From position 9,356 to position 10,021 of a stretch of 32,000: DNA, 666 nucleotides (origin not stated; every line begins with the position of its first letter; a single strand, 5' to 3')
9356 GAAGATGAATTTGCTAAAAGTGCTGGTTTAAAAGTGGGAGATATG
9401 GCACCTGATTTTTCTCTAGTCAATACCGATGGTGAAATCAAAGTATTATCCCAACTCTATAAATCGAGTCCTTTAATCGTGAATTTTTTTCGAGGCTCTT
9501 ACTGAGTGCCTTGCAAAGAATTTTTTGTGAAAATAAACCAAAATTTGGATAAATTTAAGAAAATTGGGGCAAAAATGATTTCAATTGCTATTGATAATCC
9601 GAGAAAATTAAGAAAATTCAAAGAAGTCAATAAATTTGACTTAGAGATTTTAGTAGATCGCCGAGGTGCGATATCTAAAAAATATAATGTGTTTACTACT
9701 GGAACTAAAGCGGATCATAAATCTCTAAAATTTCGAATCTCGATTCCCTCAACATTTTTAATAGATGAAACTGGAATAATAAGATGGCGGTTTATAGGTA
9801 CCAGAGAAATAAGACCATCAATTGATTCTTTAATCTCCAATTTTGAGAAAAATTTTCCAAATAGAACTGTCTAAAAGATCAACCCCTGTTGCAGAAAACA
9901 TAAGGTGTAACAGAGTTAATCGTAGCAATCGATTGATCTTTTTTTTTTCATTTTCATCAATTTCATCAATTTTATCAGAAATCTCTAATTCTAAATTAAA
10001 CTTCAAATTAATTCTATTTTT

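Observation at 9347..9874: In-frame TGA at the redox-cysteine position of a peroxiredoxin-like gene: predicted UxxC selenoprotein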

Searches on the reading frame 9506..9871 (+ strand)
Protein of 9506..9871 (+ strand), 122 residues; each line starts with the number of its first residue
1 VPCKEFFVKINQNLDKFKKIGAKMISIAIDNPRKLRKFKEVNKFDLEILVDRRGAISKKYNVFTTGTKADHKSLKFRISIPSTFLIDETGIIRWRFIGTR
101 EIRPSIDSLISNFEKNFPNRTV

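Call 39: find_homologous_proteins(query=A4, max_evalue=1e-8)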
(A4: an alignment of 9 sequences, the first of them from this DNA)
Query A4 (9 sequences) (122 aa, profile of the alignment): 388 proteins with E <= 1e-8 among 1384 candidates; the best 120 are listed.
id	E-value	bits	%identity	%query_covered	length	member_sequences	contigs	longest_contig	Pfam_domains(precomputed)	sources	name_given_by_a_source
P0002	2.0e-45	171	83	98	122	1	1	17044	PF08534.17,PF00578.28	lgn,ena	-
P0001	3.3e-45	171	99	100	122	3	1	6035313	PF08534.17,PF00578.28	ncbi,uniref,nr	ncbi:hypothetical protein NEF87_000302 [Candidatus Lokiarchaeum ossiferum]|uniref:Alkyl hydroperoxid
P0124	3.2e-44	168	42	94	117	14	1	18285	PF08534.17,PF00578.28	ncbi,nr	ncbi:MAG: redoxin domain-containing protein [Promethearchaeota archaeon]|nr:MAG: redoxin domain-cont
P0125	3.9e-44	167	38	96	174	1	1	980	PF08534.17,PF00578.28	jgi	-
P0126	6.3e-44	167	42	94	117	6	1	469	PF08534.17,PF00578.28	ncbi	-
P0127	9.5e-44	166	44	94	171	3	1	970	PF08534.17,PF00578.28,PF13911.13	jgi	jgi:peroxiredoxin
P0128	1.4e-43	165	39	79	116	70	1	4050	PF08534.17,PF00578.28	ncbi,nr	ncbi:MAG: redoxin domain-containing protein, partial [Candidatus Lokiarchaeota archaeon]|nr:redoxin 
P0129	5.9e-43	163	39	89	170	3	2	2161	PF08534.17,PF00578.28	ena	-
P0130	1.6e-42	162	36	85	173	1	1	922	PF08534.17,PF00578.28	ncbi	-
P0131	3.0e-42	161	40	96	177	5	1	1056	PF08534.17,PF00578.28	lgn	-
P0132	3.7e-42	161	42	96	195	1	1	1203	PF08534.17,PF00578.28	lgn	-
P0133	6.1e-42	160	41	96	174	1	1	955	PF08534.17,PF00578.28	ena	-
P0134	8.4e-42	160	39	88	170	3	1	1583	PF08534.17,PF00578.28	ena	-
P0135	1.1e-41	159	42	96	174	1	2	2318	PF08534.17,PF00578.28,PF13911.13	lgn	-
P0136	1.1e-41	159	34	89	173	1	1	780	PF08534.17,PF00578.28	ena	-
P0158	3.1e-40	155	39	89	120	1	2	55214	PF08534.17,PF00578.28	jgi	jgi:peroxiredoxin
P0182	2.9e-39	152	44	89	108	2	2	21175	PF08534.17,PF00578.28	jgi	-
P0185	3.8e-39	151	47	83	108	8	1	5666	PF08534.17,PF00578.28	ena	-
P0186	3.8e-39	151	40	90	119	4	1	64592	PF08534.17,PF00578.28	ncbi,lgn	ncbi:MAG: peroxiredoxin family protein [Candidatus Thorarchaeota archaeon]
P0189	6.5e-39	150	42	90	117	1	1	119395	PF08534.17,PF00578.28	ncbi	-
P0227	1.2e-37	146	39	90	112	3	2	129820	PF08534.17,PF00578.28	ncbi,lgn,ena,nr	ncbi:MAG: redoxin domain-containing protein [Candidatus Lokiarchaeota archaeon]|nr:redoxin domain-co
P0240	2.2e-37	146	39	90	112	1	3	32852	PF08534.17,PF00578.28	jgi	jgi:peroxiredoxin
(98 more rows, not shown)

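Call 41: find_encoding_contigs(protein=P0124, flank=2500, max_places=1)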
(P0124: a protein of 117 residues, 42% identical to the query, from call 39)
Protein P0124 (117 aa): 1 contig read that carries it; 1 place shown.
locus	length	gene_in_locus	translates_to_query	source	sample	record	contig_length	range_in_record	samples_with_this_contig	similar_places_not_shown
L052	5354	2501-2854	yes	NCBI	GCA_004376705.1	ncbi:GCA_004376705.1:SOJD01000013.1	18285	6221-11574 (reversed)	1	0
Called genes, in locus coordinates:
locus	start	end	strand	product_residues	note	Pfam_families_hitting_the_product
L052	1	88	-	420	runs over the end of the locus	PF00285:Citrate_synt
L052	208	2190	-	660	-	PF16254:DUF4910, PF04389:Peptidase_M28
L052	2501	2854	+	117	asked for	PF00578:AhpC-TSA, PF08534:Redoxin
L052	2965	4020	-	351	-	PF01070:FMN_dh, PF01180:DHO_dh (faint), PF01070:FMN_dh, PF01645:Glu_synthase (weak)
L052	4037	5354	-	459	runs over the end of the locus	PF00206:Lyase_1, PF10415:FumaraseC_C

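Call 42: find_encoding_contigs(protein=P0185, flank=2500, max_places=1)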
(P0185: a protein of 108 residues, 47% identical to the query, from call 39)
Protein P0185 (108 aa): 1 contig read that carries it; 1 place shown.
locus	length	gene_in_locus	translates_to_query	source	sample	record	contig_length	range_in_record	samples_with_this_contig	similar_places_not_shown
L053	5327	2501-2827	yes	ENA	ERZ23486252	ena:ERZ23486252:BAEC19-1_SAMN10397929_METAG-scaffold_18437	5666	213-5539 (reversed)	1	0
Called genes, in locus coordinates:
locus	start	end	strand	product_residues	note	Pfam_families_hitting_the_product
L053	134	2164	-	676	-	PF16254:DUF4910, PF04389:Peptidase_M28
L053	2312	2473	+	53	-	-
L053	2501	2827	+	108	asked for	PF00578:AhpC-TSA, PF08534:Redoxin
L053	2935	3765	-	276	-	PF01636:APH, PF01633:Choline_kinase (faint), PF19974:TCAD9 (weak)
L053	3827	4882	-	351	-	PF01070:FMN_dh, PF01180:DHO_dh (faint), PF01645:Glu_synthase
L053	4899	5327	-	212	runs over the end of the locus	?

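Call 43: find_encoding_contigs(protein=P0182, flank=2500, max_places=1)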
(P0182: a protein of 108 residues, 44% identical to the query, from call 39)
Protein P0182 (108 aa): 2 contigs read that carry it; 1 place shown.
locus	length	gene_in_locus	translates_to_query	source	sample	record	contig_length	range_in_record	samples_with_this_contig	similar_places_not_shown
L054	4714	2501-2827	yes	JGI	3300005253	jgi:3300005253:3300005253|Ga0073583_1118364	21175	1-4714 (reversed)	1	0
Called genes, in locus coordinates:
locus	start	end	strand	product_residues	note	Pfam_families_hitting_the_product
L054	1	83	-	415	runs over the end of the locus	PF00285:Citrate_synt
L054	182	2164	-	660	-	PF16254:DUF4910, PF04389:Peptidase_M28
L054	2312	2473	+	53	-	-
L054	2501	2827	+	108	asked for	PF00578:AhpC-TSA, PF08534:Redoxin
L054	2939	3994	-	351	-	PF01070:FMN_dh, PF00977:His_biosynth (faint), PF05690:ThiG (faint), PF01070:FMN_dh, PF03060:NMO (weak), PF01645:Glu_synthase (weak), PF00478:IMPDH (weak)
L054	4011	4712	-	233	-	?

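Call 51: find_encoding_contigs(protein=P0240, flank=1500, max_places=3)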
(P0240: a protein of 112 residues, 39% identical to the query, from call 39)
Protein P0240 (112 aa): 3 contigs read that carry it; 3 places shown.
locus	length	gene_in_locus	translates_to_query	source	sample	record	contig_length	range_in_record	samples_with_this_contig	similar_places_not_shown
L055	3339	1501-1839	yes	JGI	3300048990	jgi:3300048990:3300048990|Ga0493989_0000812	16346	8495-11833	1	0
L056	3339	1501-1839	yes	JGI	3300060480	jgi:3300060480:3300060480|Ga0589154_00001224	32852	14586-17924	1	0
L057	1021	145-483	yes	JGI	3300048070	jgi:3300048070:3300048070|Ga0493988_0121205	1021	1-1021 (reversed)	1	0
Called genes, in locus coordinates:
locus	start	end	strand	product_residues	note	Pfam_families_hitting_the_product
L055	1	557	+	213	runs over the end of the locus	PF02517:Rce1-like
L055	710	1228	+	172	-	PF00025:Arf, PF00071:Ras, PF08477:Roc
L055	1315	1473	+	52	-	-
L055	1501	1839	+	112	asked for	PF00578:AhpC-TSA, PF08534:Redoxin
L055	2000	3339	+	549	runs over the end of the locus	PF00092:VWA (faint), PF04811:Sec23_trunk, PF13519:VWA_2 (faint), PF08033:Sec23_BS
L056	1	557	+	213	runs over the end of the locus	PF02517:Rce1-like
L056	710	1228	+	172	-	PF00025:Arf, PF00071:Ras, PF08477:Roc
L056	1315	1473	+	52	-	-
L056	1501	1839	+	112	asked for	PF00578:AhpC-TSA, PF08534:Redoxin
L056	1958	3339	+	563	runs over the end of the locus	PF00092:VWA (faint), PF04811:Sec23_trunk, PF08033:Sec23_BS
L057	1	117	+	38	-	?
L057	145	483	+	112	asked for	PF00578:AhpC-TSA, PF08534:Redoxin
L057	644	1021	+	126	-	?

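Call 52: find_encoding_contigs(protein=P0227, flank=1500, max_places=3)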
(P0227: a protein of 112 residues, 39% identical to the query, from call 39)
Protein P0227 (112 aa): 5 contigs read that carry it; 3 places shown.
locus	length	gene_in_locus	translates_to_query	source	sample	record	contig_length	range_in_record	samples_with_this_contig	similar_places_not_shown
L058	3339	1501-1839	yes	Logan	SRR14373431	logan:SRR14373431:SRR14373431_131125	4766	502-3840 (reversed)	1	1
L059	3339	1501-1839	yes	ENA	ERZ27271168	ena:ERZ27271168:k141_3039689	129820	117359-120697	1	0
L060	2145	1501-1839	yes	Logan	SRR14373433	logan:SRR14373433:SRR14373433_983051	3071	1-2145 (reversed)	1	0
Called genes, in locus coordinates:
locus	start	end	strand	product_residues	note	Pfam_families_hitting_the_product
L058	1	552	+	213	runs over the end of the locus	PF02517:Rce1-like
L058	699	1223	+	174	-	PF00025:Arf, PF00071:Ras, PF08477:Roc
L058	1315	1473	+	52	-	-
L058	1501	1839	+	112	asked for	PF00578:AhpC-TSA, PF08534:Redoxin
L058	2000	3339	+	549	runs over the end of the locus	PF00092:VWA (faint), PF04811:Sec23_trunk, PF08033:Sec23_BS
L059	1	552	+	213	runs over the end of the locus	PF02517:Rce1-like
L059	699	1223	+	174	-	PF00025:Arf, PF00071:Ras, PF08477:Roc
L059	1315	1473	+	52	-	-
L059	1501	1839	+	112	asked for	PF00578:AhpC-TSA, PF08534:Redoxin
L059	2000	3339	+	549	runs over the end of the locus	PF00092:VWA (faint), PF04811:Sec23_trunk, PF08033:Sec23_BS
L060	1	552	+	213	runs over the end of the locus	PF02517:Rce1-like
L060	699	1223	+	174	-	PF00025:Arf, PF00071:Ras, PF08477:Roc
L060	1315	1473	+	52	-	-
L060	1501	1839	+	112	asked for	PF00578:AhpC-TSA, PF08534:Redoxin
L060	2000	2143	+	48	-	?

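Call 53: find_encoding_contigs(protein=P0189, flank=1500, max_places=2)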
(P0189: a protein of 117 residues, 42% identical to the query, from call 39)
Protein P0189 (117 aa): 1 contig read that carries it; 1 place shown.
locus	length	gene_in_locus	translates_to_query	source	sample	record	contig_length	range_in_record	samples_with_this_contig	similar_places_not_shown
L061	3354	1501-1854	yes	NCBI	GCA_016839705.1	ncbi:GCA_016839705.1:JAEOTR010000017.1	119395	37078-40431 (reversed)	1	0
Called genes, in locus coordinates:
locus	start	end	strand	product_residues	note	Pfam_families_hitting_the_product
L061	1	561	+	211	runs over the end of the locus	PF02517:Rce1-like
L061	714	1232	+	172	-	PF00025:Arf, PF00071:Ras, PF08477:Roc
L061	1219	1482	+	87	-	-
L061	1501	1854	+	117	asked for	PF00578:AhpC-TSA, PF08534:Redoxin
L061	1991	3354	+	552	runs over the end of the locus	PF04811:Sec23_trunk (weak), PF00092:VWA (faint), PF13519:VWA_2 (faint), PF08033:Sec23_BS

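Call 54: find_encoding_contigs(protein=P0158, flank=1500, max_places=2)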
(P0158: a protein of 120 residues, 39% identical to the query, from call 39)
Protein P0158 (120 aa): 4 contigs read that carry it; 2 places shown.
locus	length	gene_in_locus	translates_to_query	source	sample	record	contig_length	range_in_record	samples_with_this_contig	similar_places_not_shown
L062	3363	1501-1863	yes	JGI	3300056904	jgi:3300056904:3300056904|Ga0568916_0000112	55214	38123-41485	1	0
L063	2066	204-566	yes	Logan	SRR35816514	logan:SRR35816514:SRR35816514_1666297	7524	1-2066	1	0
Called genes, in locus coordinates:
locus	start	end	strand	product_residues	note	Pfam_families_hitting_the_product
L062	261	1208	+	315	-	-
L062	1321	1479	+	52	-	-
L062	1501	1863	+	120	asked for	PF00578:AhpC-TSA, PF08534:Redoxin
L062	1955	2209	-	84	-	-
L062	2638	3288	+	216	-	PF13240:Zn_Ribbon_1 (weak)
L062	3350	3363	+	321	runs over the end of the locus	PF13421:Band_7_1, PF01145:Band_7, PF12773:DZR, PF13240:Zn_Ribbon_1 (faint), PF13248:Zn_ribbon_3 (weak)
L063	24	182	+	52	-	-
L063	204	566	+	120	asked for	PF00578:AhpC-TSA, PF08534:Redoxin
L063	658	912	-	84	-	-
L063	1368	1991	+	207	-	PF13240:Zn_Ribbon_1 (weak)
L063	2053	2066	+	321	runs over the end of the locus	PF13421:Band_7_1, PF01145:Band_7, PF12773:DZR, PF13240:Zn_Ribbon_1 (faint), PF13248:Zn_ribbon_3 (weak)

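Call 55: find_encoding_contigs(protein=P0186, flank=1500, max_places=2)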
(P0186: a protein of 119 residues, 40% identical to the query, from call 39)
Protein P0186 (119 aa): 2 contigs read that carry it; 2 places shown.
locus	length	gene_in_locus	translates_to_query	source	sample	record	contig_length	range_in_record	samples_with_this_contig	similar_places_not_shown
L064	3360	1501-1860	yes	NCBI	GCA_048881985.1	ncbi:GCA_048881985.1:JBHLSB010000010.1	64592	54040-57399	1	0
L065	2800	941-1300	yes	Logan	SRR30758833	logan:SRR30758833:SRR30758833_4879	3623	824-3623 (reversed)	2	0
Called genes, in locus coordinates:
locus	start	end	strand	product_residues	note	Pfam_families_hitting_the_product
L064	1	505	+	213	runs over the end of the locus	PF02517:Rce1-like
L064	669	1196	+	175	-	PF00025:Arf, PF00071:Ras, PF04670:Gtr1_RagA (faint), PF08477:Roc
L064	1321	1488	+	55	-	-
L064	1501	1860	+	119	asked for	PF00578:AhpC-TSA, PF08534:Redoxin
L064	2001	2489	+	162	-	PF13302:Acetyltransf_3, PF13420:Acetyltransf_4, PF00583:Acetyltransf_1, PF13673:Acetyltransf_10, PF13508:Acetyltransf_7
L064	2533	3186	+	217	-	-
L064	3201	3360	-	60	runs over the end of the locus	-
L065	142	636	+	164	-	PF00025:Arf, PF00071:Ras, PF08477:Roc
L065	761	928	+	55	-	-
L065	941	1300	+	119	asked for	PF00578:AhpC-TSA, PF08534:Redoxin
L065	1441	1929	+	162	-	PF13302:Acetyltransf_3, PF13420:Acetyltransf_4, PF00583:Acetyltransf_1, PF13673:Acetyltransf_10, PF13508:Acetyltransf_7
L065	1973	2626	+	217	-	-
